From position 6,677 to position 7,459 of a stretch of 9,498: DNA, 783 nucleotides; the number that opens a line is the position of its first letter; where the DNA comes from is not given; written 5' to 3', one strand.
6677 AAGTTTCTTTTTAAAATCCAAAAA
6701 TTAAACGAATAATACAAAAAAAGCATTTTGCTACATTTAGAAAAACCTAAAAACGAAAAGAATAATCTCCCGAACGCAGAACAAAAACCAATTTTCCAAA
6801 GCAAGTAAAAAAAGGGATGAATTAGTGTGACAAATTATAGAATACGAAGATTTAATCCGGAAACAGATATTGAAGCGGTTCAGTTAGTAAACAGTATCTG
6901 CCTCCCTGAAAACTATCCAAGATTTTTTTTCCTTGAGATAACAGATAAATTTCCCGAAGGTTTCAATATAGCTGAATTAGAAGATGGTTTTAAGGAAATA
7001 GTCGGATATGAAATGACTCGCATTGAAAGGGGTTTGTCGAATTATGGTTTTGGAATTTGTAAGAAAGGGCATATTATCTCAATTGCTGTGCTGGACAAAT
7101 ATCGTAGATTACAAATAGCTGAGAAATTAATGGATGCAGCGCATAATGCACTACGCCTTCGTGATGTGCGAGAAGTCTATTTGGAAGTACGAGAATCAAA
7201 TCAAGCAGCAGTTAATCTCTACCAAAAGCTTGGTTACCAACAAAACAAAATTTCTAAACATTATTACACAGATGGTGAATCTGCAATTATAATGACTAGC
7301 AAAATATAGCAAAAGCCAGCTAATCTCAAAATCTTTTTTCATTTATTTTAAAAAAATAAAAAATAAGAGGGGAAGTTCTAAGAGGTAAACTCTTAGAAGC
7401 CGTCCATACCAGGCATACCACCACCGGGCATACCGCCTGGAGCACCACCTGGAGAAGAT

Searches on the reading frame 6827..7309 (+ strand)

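Call 6: search_protein_families(library=pfam, proteins=[window:6827-7309:+], max_evalue=0.01)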
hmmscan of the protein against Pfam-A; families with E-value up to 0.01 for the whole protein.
window:6827-7309:+ (160 aa): 6 families
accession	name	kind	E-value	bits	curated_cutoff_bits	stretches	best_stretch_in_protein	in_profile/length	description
PF00583.31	Acetyltransf_1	-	8.5e-15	55.5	20.7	1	25-137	11-116/116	Acetyltransferase (GNAT) family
PF13508.13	Acetyltransf_7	-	1.9e-10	41.4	27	1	51-138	10-83/84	Acetyltransferase (GNAT) domain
PF13673.13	Acetyltransf_10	-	3.4e-10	40.4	23.6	1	77-156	48-124/128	Acetyltransferase (GNAT) domain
PF08445.16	FR47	-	7.5e-06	26.3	22.1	1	80-140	21-80/86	FR47-like protein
PF13420.13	Acetyltransf_4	-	8.4e-05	23.1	24.3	1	84-153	79-150/155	Acetyltransferase (GNAT) domain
PF13527.13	Acetyltransf_9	-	0.0014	19.1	25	1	77-138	69-125/127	Acetyltransferase (GNAT) domain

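Call 84: search_protein_families(library=ncbifam, proteins=[window:6827-7309:+], max_evalue=0.001)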
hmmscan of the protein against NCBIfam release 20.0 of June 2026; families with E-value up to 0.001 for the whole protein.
window:6827-7309:+ (160 aa): 10 families
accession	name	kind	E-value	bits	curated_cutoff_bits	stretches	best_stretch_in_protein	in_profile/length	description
TIGR01575.1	rimI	equivalog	9.6e-23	80.8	86.4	1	77-156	52-132/132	ribosomal protein S18-alanine N-acetyltransferase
NF007025.1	PRK09491.1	equivalog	3.3e-14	53.1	173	1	82-158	64-143/145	ribosomal protein S18-alanine N-acetyltransferase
NF002959.0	PRK03624.1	equivalog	2.2e-11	43.7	124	1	80-141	72-133/147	GNAT family acetyltransferase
NF053587.1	SpmdActasePaiA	equivalog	4.6e-07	29.8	250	1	85-158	95-169/172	spermidine/spermine N(1)-acetyltransferase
NF033083.0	AAC_3_I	equivalog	4e-06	27.1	200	1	82-140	79-137/145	AAC(3)-I family aminoglycoside N-acetyltransferase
TIGR03448.1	mycothiol_MshD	equivalog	3.6e-05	23.2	163.1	1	56-143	210-291/294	mycothiol synthase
TIGR03585.1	PseH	equivalog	9.5e-05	22.5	93.1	1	98-148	97-144/156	UDP-4-amino-4,6-dideoxy-N-acetyl-beta-L-altrosamine N-acetyltransferase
TIGR03103.1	trio_acet_GNAT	equivalog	9.8e-05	21.1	569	1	4-140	83-215/547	N-acetylglutaminylglutamine synthetase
NF049894.1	CG3035_N_ac_Glu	equivalog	0.00017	20.9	280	1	85-140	237-292/300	N-acetylglutamate synthase, CG3035 family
NF008212.0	PRK10975.1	equivalog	0.00027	20.9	219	1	82-142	165-225/232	dTDP-4-amino-4,6-dideoxy-D-galactose acyltransferase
